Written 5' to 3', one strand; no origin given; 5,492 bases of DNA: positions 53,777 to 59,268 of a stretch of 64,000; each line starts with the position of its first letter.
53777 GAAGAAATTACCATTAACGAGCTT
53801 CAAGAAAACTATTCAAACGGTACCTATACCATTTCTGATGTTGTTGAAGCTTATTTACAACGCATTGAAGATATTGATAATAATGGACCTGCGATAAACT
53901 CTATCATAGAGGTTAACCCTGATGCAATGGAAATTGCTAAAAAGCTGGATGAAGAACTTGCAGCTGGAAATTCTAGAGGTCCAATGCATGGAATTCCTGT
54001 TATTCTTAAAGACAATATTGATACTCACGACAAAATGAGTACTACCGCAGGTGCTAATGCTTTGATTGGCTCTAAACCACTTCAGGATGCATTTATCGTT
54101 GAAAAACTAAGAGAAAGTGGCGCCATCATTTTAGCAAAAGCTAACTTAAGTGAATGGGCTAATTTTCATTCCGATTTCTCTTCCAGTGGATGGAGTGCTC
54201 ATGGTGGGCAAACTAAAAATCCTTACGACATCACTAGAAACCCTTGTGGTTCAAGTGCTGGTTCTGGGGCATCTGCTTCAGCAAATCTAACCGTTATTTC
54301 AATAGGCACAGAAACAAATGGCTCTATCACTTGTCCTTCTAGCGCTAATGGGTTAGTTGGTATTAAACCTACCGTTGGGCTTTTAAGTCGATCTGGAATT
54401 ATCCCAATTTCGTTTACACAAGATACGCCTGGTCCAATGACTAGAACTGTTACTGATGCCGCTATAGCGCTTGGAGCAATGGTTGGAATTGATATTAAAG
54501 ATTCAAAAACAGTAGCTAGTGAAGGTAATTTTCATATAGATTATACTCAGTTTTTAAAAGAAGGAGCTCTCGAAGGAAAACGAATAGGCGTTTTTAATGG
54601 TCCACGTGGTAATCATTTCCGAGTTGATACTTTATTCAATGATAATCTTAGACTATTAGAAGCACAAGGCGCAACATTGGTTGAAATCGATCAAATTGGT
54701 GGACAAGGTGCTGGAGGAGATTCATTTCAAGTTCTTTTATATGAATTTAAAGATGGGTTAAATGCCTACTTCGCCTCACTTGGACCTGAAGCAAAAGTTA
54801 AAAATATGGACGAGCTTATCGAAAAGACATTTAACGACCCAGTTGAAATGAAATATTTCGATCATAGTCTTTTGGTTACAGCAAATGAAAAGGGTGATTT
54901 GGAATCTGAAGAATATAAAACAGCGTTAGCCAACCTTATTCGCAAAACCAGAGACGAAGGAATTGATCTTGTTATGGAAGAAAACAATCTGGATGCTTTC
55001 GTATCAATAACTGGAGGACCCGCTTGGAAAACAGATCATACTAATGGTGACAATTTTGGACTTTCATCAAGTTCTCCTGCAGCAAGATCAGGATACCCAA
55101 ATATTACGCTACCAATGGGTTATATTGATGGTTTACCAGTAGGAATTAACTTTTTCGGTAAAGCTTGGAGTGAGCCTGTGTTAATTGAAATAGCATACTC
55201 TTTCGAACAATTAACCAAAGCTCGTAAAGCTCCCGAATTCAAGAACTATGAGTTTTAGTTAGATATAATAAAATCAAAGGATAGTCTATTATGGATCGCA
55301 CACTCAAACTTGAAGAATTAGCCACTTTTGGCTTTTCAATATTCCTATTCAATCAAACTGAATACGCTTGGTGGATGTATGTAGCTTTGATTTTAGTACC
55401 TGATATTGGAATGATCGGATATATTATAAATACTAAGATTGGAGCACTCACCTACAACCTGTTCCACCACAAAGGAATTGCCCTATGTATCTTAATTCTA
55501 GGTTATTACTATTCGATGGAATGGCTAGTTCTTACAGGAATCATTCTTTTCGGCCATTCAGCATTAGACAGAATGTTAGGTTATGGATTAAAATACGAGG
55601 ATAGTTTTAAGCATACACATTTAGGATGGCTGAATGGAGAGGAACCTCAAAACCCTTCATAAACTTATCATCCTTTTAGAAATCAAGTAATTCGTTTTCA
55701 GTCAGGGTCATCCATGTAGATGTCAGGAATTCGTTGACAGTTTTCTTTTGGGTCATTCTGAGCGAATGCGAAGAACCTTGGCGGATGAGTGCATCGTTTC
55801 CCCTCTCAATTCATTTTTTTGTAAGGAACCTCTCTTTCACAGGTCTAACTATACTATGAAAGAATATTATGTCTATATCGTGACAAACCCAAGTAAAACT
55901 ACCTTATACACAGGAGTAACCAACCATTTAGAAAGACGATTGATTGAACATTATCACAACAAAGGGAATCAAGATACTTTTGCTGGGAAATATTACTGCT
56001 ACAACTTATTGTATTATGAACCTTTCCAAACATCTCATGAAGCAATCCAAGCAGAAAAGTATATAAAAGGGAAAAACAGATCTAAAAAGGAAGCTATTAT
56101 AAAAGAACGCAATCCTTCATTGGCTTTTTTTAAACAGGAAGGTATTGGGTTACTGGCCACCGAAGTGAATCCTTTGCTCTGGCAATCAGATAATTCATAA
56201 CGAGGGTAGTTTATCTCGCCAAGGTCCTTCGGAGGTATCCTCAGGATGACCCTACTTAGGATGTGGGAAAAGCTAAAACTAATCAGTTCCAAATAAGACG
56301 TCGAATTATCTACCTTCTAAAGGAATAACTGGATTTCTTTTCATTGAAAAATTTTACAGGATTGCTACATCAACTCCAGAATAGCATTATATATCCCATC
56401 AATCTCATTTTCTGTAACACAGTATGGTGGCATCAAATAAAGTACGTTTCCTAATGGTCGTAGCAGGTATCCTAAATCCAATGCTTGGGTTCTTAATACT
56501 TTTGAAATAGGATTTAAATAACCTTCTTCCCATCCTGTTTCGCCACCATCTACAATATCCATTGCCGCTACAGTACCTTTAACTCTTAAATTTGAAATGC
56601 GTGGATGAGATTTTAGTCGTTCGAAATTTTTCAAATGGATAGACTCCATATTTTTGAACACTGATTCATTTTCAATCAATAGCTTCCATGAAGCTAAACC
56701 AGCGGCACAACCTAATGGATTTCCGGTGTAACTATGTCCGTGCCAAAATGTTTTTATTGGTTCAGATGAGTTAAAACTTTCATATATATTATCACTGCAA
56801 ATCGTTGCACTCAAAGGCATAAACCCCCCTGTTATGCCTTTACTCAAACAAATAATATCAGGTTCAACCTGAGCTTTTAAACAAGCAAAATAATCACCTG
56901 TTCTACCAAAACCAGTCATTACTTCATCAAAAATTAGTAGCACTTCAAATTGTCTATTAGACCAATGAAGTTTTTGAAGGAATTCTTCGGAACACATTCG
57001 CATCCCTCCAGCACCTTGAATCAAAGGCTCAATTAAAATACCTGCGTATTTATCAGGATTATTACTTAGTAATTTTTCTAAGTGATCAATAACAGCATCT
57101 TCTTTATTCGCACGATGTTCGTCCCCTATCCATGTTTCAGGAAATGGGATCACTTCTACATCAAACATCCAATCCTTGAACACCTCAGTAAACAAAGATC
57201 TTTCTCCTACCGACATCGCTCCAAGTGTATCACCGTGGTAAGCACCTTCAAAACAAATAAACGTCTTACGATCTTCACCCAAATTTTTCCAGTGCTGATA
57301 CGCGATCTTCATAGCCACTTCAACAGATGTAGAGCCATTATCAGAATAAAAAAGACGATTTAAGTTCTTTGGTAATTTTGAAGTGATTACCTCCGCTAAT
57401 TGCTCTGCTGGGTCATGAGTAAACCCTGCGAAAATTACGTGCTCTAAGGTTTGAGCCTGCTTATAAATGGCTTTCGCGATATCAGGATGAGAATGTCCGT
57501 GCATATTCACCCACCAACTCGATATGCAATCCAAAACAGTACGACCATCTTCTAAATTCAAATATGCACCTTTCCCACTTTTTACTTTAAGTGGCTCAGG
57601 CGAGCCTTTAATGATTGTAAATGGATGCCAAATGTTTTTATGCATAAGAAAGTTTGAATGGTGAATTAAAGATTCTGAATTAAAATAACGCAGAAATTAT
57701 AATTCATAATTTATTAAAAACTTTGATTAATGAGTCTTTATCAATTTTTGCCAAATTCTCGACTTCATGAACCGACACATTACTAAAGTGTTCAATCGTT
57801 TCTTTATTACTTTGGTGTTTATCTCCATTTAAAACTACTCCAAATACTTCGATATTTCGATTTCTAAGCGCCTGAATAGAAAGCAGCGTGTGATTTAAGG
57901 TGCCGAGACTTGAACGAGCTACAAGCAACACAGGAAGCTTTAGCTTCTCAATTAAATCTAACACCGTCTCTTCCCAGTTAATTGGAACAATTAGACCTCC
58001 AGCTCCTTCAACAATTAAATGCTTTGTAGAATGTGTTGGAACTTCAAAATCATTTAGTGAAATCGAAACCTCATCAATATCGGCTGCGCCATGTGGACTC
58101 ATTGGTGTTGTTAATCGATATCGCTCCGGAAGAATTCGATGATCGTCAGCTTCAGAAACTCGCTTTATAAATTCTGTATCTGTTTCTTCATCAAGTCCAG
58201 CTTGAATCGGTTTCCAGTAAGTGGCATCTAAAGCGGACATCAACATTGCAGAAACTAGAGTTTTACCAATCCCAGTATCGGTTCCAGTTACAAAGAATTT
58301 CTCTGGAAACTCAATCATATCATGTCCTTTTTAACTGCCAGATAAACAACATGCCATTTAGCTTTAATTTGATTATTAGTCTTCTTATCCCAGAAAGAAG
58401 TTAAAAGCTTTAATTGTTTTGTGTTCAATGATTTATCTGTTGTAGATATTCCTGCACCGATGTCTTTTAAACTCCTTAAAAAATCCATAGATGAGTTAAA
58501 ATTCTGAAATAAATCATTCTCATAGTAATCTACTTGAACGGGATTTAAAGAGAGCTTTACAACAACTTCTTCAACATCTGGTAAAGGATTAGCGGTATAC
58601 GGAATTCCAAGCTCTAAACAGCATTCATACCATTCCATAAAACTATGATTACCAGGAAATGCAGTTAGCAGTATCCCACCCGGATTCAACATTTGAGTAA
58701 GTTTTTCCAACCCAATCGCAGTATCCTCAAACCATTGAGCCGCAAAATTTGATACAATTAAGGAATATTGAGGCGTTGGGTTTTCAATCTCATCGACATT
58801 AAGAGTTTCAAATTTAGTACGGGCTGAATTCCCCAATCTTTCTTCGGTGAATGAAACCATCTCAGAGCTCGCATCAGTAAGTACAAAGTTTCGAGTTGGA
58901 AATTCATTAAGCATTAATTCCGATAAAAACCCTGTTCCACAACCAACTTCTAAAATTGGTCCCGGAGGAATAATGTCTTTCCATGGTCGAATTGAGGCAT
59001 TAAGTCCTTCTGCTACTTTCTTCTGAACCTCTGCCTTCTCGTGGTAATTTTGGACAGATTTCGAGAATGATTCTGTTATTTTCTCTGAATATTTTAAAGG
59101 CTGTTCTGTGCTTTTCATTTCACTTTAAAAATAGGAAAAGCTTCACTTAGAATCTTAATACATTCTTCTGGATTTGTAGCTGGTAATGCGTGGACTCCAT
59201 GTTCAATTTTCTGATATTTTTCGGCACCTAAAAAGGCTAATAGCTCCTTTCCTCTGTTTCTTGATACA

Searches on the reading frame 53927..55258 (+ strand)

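Call 72: search_protein_families(library=pfam, max_evalue=0.00001, proteins=[window:53927-55258:+])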
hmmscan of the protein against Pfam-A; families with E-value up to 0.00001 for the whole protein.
window:53927-55258:+ (443 aa): 1 family
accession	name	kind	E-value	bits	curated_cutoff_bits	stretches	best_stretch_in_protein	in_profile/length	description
PF01425.27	Amidase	-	1e-79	269.1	27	1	2-418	30-443/445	Amidase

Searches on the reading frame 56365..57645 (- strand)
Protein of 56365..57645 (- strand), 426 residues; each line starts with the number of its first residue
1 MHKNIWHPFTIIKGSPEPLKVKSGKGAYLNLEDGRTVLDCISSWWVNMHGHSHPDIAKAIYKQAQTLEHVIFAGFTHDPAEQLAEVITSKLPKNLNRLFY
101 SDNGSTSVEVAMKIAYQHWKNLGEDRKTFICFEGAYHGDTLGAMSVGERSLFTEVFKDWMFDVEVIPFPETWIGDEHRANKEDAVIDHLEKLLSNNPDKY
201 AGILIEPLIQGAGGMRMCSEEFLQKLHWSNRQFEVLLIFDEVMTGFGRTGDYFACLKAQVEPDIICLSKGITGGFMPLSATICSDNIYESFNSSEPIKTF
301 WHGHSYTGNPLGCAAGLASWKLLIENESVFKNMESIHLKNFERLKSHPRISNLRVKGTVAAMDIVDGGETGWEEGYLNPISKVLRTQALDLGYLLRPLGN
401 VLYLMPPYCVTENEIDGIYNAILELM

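Call 72: search_protein_families(library=pfam, max_evalue=0.00001, proteins=[window:56365-57645:-])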
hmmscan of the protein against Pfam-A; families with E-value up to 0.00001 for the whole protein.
window:56365-57645:- (426 aa): 1 family
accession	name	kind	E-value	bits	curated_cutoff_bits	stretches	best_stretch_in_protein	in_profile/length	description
PF00202.27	Aminotran_3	-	7.2e-98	328.4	30.5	1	18-422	10-399/403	Aminotransferase class-III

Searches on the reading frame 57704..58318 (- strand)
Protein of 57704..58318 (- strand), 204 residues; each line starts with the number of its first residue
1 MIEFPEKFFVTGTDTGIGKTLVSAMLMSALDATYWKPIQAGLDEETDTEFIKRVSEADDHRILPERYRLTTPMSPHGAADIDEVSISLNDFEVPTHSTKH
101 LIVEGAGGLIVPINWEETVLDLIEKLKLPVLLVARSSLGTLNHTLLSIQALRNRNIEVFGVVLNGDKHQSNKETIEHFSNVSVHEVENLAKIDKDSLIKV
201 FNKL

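Call 72: search_protein_families(library=pfam, max_evalue=0.00001, proteins=[window:57704-58318:-])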
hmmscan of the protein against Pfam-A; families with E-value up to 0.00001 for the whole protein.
window:57704-58318:- (204 aa): 1 family
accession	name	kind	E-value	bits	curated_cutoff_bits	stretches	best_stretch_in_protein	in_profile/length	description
PF13500.12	AAA_26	-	6.5e-60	202.8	27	1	7-183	2-184/198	AAA domain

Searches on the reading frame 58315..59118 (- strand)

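Call 72: search_protein_families(library=pfam, max_evalue=0.00001, proteins=[window:58315-59118:-])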
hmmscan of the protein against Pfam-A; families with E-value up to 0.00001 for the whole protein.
window:58315-59118:- (267 aa): 6 families
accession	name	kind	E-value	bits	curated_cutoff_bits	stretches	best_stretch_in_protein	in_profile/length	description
PF08242.18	Methyltransf_12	-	2.7e-16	60.5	30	1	56-150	1-98/98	Methyltransferase domain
PF13649.12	Methyltransf_25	-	9.5e-14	52.3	27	1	55-148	1-97/97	Methyltransferase domain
PF08241.18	Methyltransf_11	-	3.8e-11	43.9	21.2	1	56-151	1-94/95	Methyltransferase domain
PF13489.12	Methyltransf_23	-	1.8e-10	41.2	27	1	49-160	20-129/164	Methyltransferase domain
PF13847.12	Methyltransf_31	-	2.5e-09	37.4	27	1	55-155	7-112/145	Methyltransferase domain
PF05175.20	MTS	-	7.4e-07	29.4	23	1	53-124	33-105/170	Methyltransferase small domain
